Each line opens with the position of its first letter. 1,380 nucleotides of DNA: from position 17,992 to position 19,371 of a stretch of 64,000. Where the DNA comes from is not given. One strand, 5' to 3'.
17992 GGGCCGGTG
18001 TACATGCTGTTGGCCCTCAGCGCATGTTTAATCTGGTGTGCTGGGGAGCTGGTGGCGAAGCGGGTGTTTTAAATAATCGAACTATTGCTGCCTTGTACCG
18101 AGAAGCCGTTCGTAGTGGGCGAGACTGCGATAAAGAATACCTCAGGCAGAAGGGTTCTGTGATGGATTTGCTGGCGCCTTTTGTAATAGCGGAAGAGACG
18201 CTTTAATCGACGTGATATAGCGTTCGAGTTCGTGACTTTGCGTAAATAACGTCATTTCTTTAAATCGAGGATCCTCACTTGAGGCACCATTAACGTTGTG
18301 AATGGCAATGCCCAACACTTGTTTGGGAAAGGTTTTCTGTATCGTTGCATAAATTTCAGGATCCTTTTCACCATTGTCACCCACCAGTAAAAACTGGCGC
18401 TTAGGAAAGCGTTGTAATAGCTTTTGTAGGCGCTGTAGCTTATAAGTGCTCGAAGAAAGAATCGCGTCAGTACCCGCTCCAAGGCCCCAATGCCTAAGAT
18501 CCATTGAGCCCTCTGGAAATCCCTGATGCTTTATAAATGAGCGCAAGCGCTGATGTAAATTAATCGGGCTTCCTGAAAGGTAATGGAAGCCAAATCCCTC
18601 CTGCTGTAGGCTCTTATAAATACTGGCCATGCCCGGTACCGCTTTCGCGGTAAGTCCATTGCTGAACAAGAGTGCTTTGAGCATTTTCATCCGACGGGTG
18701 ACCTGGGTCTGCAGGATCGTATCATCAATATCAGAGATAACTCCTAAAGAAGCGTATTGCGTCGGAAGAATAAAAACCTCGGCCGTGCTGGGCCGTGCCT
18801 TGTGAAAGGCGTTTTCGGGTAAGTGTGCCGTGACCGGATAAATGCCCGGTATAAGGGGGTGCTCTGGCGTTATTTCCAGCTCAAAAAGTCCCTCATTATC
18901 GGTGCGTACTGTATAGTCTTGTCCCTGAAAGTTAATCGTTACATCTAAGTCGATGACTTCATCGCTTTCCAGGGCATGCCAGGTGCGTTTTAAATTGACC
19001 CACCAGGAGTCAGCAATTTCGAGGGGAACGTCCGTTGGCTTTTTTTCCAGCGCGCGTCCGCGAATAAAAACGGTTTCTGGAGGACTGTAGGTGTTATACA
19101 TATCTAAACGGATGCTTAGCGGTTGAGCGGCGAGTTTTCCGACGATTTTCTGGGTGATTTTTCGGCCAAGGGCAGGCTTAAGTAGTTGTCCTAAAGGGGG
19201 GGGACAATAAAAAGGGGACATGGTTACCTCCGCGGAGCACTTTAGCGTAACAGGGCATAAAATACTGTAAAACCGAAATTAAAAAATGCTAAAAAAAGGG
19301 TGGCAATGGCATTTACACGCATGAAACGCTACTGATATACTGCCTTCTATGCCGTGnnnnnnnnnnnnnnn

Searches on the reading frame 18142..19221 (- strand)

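Call 50: search_protein_families(library=pfam, proteins=[window:18142-19221:-], max_evalue=0.0001)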
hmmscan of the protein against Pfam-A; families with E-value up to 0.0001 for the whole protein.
window:18142-19221:- (359 aa): 2 families
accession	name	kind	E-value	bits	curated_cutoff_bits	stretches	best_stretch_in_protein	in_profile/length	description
PF09949.15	APP1_cat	-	7.2e-47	159.6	27.1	1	160-308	2-153/154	Phosphatidate phosphatase APP1, catalytic domain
PF08235.19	LNS2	-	2.5e-05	24.3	32.3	1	147-233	38-115/226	LNS2 (Lipin/Ned1/Smp2)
